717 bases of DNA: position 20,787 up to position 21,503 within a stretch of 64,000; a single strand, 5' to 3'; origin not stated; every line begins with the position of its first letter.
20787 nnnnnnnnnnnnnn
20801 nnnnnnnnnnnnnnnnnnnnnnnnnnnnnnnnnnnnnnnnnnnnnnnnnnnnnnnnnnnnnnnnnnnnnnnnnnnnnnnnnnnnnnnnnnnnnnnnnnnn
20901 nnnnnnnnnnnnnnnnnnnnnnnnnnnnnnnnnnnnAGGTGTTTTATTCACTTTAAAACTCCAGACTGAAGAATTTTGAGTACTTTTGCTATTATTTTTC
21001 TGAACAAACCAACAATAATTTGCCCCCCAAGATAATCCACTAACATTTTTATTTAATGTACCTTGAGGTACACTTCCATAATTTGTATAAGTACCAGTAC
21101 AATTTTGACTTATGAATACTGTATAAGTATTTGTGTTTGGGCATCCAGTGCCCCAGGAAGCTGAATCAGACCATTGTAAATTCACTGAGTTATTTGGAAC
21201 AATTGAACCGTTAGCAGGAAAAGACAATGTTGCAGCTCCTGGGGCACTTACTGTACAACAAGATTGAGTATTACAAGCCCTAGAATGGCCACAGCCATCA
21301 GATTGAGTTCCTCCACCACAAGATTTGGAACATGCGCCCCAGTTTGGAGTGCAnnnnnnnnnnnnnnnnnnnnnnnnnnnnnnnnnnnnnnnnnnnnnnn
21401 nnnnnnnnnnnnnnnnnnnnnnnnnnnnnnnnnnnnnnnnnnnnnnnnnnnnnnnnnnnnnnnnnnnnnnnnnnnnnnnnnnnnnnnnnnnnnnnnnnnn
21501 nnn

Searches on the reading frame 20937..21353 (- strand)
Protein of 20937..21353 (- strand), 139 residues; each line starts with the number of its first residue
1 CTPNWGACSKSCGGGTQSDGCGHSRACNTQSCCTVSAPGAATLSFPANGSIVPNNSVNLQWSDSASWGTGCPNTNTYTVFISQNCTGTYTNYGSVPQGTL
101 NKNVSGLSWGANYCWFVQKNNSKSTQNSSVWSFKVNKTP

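Call 27: find_homologous_proteins(query=A3, max_evalue=1)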
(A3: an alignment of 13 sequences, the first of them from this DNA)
Query A3 (13 sequences) (139 aa, profile of the alignment): 33 proteins with E <= 1 among 1951 candidates.
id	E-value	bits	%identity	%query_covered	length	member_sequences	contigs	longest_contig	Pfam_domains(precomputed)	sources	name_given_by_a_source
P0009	1.1e-18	86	37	64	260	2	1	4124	-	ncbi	-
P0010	1.7e-11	63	35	64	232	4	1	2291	PF25788.3,PF14292.13,PF00041.28,PF18911.7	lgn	-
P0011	2.3e-8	52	31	73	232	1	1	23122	PF25788.3,PF14292.13,PF00041.28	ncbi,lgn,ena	-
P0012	2.7e-6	46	41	65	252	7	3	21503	-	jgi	jgi:hypothetical protein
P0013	3.5e-6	45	41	24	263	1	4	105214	PF00090.26,PF19028.7,PF19035.7,PF22195.3,PF19030.7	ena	-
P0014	4.1e-6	45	46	23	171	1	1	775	-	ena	-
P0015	3.7e-5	42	36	20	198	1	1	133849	PF00090.26,PF19028.7,PF19030.7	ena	-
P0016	5.2e-5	42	46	53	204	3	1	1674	-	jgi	jgi:hypothetical protein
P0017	4.5e-4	38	63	12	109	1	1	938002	PF00090.26,PF19028.7,PF19035.7,PF19030.7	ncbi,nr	ncbi:hypothetical protein J6590_044818 [Homalodisca vitripennis]|nr:hypothetical protein J6590_04481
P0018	9.3e-4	37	34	21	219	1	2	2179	PF00090.26,PF19028.7,PF19035.7,PF22195.3,PF19030.7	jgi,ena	jgi:hypothetical protein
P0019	9.7e-4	37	82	8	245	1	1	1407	PF00090.26,PF19028.7,PF19035.7,PF19030.7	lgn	-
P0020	1.1e-3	37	63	23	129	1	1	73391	PF00090.26,PF19028.7,PF19035.7,PF19030.7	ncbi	-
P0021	1.2e-3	37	42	21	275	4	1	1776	PF00090.26,PF19028.7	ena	-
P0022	1.9e-3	36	30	81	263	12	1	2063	-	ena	-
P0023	5.5e-3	35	36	21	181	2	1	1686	PF00090.26,PF19028.7,PF22195.3,PF19030.7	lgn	-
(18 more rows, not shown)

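Call 98: find_encoding_contigs(protein=P0012, flank=10000, max_places=2)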
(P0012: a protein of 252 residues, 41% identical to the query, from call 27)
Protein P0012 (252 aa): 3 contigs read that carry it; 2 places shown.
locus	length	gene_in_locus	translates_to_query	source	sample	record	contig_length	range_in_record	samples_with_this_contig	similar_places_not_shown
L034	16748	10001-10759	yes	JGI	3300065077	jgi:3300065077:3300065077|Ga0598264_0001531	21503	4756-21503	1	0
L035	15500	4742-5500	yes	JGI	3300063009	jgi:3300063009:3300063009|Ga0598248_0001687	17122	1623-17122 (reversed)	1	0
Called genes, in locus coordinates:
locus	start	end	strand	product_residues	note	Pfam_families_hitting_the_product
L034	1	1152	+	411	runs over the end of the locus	PF02403:Seryl_tRNA_N, PF00587:tRNA-synt_2b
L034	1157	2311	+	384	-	PF00579:tRNA-synt_1b, PF22421:SYY_C-terminal (weak), PF01479:S4 (weak)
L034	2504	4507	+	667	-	PF17191:RecG_wedge, PF00270:DEAD, PF04851:ResIII, PF00271:Helicase_C, PF22590:Cas3-like_C_2 (weak), PF19833:RecG_dom3_C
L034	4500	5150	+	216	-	PF00300:His_Phos_1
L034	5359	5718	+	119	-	PF01029:NusB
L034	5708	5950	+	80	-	-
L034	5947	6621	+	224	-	PF14622:Ribonucleas_3_3, PF00636:Ribonuclease_3, PF14709:DND1_DSRM, PF00035:dsrm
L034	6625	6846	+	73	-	PF00886:Ribosomal_S16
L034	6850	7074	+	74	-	PF07650:KH_2 (weak), PF13083:KH_KhpA-B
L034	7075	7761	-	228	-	-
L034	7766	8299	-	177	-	-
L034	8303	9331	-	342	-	PF11104:PilM_2, PF06723:MreB_Mbl (faint), PF25216:Volactin, PF14450:FtsA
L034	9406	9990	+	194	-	-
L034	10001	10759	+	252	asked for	-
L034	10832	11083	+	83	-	-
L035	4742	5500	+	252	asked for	-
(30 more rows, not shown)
